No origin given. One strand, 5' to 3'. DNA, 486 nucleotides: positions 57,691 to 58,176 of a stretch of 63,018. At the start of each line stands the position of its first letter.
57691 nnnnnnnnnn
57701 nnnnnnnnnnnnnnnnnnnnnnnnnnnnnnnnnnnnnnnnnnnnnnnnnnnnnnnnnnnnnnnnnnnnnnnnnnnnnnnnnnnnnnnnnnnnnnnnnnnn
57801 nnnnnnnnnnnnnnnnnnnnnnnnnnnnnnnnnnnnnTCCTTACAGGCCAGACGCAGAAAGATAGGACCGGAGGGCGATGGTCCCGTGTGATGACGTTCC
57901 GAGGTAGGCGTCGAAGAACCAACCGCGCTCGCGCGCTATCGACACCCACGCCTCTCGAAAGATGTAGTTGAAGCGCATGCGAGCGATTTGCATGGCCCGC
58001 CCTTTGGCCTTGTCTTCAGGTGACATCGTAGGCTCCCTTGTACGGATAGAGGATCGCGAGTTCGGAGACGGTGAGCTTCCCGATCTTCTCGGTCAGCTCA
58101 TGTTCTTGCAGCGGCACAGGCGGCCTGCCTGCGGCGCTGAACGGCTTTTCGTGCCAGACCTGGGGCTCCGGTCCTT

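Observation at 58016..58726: Phage-encoded ECF-type sigma factor followed by two small ORFs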

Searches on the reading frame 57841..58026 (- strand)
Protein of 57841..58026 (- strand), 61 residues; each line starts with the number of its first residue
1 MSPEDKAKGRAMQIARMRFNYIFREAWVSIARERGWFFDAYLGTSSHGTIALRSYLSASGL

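Call 3: search_protein_families(library=pfam, proteins=[window:57841-58026:-], max_evalue=0.01)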
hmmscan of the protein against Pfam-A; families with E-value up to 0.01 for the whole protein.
window:57841-58026:- (61 aa): 0 families

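Call 4: search_protein_families(library=phrogs, proteins=[window:57841-58026:-], max_evalue=0.01)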
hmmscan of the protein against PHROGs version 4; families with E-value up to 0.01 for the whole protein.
window:57841-58026:- (61 aa): 0 families

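Call 19: find_homologous_proteins(query=window:57841-58026:-, max_evalue=0.01)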
Query window:57841-58026:- (61 aa): 2 proteins with E <= 0.01 among 2 candidates.
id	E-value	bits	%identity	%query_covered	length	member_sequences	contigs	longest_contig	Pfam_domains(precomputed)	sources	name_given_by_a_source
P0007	2.7e-33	129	100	100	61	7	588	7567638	-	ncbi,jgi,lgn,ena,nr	ncbi:hypothetical protein JQ593_22580 [Bradyrhizobium viridifuturi]|jgi:hypothetical protein|nr:hypo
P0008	1.6e-11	61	55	98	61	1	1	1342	-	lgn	-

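Call 33: find_encoding_contigs(protein=P0008, flank=5000)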
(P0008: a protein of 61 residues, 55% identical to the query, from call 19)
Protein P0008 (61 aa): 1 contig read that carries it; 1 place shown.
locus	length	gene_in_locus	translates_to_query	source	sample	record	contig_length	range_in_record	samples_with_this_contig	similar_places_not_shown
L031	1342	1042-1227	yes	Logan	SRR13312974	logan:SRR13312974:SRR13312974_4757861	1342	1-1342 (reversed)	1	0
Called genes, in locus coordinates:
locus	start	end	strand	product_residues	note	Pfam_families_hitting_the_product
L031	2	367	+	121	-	?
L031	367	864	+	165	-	PF04542:Sigma70_r2, PF08281:Sigma70_r4_2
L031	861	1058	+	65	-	-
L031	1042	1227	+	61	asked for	-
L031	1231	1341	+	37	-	?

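Call 37: search_protein_families(library=ncbifam, proteins=[L031:367-864:+, window:57841-58026:-], max_evalue=0.1)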
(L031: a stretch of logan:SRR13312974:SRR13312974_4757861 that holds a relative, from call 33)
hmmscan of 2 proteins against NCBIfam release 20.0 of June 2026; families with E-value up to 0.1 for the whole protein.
L031:367-864:+ (165 aa): 85 families (the best 25 are shown)
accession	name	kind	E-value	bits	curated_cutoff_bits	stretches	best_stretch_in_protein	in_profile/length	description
NF009198.0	PRK12546.1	equivalog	6e-29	101.1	270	1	19-163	19-162/188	RNA polymerase sigma factor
NF009192.0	PRK12540.1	equivalog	5.6e-27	94.5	307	1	9-162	7-159/182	RNA polymerase sigma factor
NF009199.0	PRK12547.1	subfamily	4.1e-24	85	219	1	4-163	3-161/184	RNA polymerase sigma factor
NF009169.0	PRK12516.1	equivalog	6.7e-23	81.1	321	1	7-163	10-165/188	RNA polymerase sigma factor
NF007227.0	PRK09645.1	subfamily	3.8e-19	69.2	202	1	19-163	25-171/177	sigma-70 family RNA polymerase sigma factor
NF009164.0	PRK12511.1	equivalog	1.2e-17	64.1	185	1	19-163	16-160/182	RNA polymerase sigma factor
NF058625.1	sigma_PG0214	equivalog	4.7e-17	62.2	130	1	7-162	4-161/170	GFO_1088 family ECF-type sigma factor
TIGR02937.1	sigma70-ECF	superfamily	8.2e-17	61.3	42.9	1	17-162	11-165/165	sigma-70 family RNA polymerase sigma factor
TIGR02989.1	Sig-70_gvs1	subfamily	7.6e-16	58.4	124.55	1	12-159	6-155/158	RNA polymerase sigma-70 factor, Rhodopirellula/Verrucomicrobium family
TIGR02950.1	SigM_subfam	subfamily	9.1e-16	58.1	147.95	1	20-162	13-158/159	RNA polymerase sigma factor, SigM family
TIGR02983.1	SigE-fam_strep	subfamily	2.4e-15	56.8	141.55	1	9-163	8-159/162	SigE family RNA polymerase sigma factor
TIGR02985.1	Sig70_bacteroi1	subfamily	9.6e-15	55.2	126.4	1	19-160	13-160/162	RNA polymerase sigma-70 factor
TIGR02947.1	SigH_actino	hypoth_equivalog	1.9e-14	53.8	251.55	2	9-84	13-88/193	RNA polymerase sigma-70 factor, TIGR02947 family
NF009170.0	PRK12517.1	subfamily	5.4e-14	52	197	1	20-164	36-178/188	RNA polymerase sigma factor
NF007216.0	PRK09638.1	equivalog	5.6e-14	52.3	194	1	19-163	30-175/180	RNA polymerase sigma factor SigY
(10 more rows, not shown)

window:57841-58026:- (61 aa): 0 families

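Call 55: find_related_loci(query=A4, collection=metagenome_contigs, flank=10000)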
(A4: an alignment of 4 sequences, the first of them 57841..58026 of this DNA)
Query A4 (61 aa) in metagenome_contigs; peptide patterns used: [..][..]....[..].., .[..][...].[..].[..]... (x = any residue, [..] = any of these).
61 stretches matched a pattern, but none encodes a relative of the query by tblastn (E <= 1e-3).

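Call 56: find_related_loci(query=A4, collection=viral_contigs, flank=10000)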
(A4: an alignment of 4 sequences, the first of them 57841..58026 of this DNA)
Query A4 (61 aa) in viral_contigs; peptide patterns used: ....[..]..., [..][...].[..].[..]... (x = any residue, [..] = any of these).
33 stretches matched a pattern; 1 encode a relative of the query (tblastn E <= 1e-3); 1 distinct loci.
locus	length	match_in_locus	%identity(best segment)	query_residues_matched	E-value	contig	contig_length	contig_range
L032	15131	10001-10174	57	2-61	3e-17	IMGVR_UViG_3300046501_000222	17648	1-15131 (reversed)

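Call 78: predict_structure(alignment_id=A7)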
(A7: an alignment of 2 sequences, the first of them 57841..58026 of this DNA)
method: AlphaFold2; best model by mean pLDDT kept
length: 61 residues; sequences in the alignment: 2
mean_pLDDT: 73.8   pTM: 0.41
mean pLDDT of the five models: 73.8, 70.9, 70.2, 67.9, 63.2
residues with pLDDT >= 90: 1; 70-90: 34; 50-70: 25; < 50: 1
segments of 3 or more residues with pLDDT < 50: none
pLDDT, mean of each block of 10 residues (from residue 1): 85 87 82 68 63 60 46
secondary structure, 60 per line:
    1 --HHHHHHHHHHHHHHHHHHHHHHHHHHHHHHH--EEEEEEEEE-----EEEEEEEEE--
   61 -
elements in order: H3-33 E36-44 E50-58

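Call 98: search_protein_families(library=padloc, proteins=[window:57841-58026:-], max_evalue=0.01)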
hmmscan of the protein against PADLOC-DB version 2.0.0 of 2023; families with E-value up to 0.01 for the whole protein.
window:57841-58026:- (61 aa): 0 families

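Call 108: search_solved_structures(query=A4, max_evalue=1)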
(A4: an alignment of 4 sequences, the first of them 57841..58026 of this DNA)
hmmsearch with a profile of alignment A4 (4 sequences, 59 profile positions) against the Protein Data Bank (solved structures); distinct sequences matched with E-value up to 1: 0.

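Call 112: search_protein_families(library=pfam, proteins=[window:57841-58026:-], max_evalue=1)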
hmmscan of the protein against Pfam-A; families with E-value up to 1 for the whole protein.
window:57841-58026:- (61 aa): 0 families

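Call 126: search_dna_similar(query=L031:367-864:+, collection=phages, mode=protein, max_evalue=0.001, max_rows=25)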
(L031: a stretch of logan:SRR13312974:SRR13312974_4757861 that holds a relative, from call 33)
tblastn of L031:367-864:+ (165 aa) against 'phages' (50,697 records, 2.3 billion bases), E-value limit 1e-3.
Records with a match: 44; places in all: 45; records where one place covers at least 80% of the query: 38.
Best place of each record, by identity: <60% 44.
By first word of the organism name: Rhizobium 19; Bacteriophage 12; Bacteroides 7; Sinorhizobium 2; Agrobacterium 2; Streptomyces 2.
By host as written in the record: - 16; Rhizobium leguminosarum 4; Rhizobium etli CFN42 3; Rhizobium sp. I1_9 2; Sinorhizobium meliloti 2; Rhizobium leguminosarum biovar viciae VF39 2; Rhizobium sp. TUX16P 2; Agrobacterium tumefaciens C58 2; and 10 more.
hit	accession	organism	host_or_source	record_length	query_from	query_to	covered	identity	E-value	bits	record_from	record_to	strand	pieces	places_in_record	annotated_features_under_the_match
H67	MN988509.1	Rhizobium phage RHph_I46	Rhizobium phaseoli IE1004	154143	9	154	88%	35.2%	2e-9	61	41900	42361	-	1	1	RNA polymerase sigma-70 factor protein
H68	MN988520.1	Rhizobium phage RHph_I9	Rhizobium sp. R635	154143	9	154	88%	35.2%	2e-9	61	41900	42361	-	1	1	RNA polymerase sigma-70 factor protein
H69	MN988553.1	Rhizobium phage RHph_I34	Rhizobium etli CFN42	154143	9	154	88%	35.2%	2e-9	61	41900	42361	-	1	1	RNA polymerase sigma-70 factor protein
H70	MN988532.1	Rhizobium phage RHph_I1_9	Rhizobium sp. I1_9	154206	9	154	88%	35.2%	2e-9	61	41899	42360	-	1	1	RNA polymerase sigma-70 factor protein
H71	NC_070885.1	Rhizobium phage RHph_I1_9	Rhizobium sp. I1_9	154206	9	154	88%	35.2%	2e-9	61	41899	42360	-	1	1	RNA polymerase sigma-70 factor protein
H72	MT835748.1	Bacteriophage sp.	human fecal samples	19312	9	165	95%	32.0%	8e-11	65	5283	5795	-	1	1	record has no annotation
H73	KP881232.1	Sinorhizobium phage phiM9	Sinorhizobium meliloti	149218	7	163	95%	31.9%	7e-13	71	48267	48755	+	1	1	rpoE: DNA-directed RNA polymerase specialized sigma subunit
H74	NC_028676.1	Sinorhizobium phage phiM9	Sinorhizobium meliloti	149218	7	163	95%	31.9%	7e-13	71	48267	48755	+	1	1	rpoE: RNA polymerase sigma factor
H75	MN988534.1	Rhizobium phage RHph_N34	Rhizobium etli CFN42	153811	9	154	88%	34.0%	2e-8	58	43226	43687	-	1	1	RNA polymerase sigma-70 factor protein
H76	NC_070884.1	Rhizobium phage RHph_N34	Rhizobium etli CFN42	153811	9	154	88%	34.0%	2e-8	58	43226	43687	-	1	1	RNA polymerase sigma-70 factor protein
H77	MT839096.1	Bacteriophage sp.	human fecal samples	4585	9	162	93%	32.0%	1e-13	73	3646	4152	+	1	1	record has no annotation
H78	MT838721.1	Bacteriophage sp.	human fecal samples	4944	3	162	97%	30.5%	7e-17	82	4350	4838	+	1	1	record has no annotation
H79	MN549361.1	Rhizobium phage RL2RES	Rhizobium leguminosarum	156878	9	164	95%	30.5%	1e-11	67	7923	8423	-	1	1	RNA polymerase sigma factor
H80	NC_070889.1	Rhizobium phage RL2RES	Rhizobium leguminosarum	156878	9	164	95%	30.5%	1e-11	67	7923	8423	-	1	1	RNA polymerase sigma factor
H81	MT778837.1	Rhizobium phage AF3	-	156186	9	161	93%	31.1%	2e-11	67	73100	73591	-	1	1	RNA polymerase sigma-70 factor, ECF subfamily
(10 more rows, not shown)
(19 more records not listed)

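Call 129: get_annotated_region(hit=H74, flank=3000)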
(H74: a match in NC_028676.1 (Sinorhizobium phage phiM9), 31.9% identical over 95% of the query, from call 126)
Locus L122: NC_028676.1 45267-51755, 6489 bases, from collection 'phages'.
description: Sinorhizobium phage phiM9, complete genome.
organism: Sinorhizobium phage phiM9 (NCBI taxid 1636182)
taxonomy: Viruses; Duplodnaviria; Heunggongvirae; Uroviricota; Caudoviricetes; Pootjesviridae; Emnonavirus; Emnonavirus phiM9
host: Sinorhizobium meliloti; source: -; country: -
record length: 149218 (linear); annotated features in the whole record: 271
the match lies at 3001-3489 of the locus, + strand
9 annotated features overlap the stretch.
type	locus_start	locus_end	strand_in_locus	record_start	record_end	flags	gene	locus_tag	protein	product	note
CDS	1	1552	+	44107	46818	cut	-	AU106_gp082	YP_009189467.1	baseplate wedge subunit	similar to S. meliloti phage phiM12 predicted protein SmphiM12_135; predicted protein similar to gp7 baseplate wedge ...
CDS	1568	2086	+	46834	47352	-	-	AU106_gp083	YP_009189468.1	hypothetical protein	-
CDS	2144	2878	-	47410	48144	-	-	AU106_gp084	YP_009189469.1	PhoH-like phosphate starvation-inducible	predicted phoH, phosphate-starvation-inducible protein pfam02562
CDS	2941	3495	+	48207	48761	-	rpoE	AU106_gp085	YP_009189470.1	RNA polymerase sigma factor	RpoE; DNA-directed RNA polymerase specialized sigma subunit, sigma24 homolog, COG1595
CDS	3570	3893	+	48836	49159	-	-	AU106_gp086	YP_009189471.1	hypothetical protein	-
CDS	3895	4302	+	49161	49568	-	-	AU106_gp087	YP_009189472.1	hypothetical protein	similar to protein WP_029727609 from Sinorhizobium meliloti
CDS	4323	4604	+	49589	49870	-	-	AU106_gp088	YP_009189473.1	hypothetical protein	-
CDS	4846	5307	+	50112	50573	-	-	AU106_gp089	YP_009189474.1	head closure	predicted head completion protein, T4-like phage; gp4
CDS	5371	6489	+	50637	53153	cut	-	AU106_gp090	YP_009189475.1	tail sheath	gp18; predicted tail sheath monomer, T4-like phage; gp18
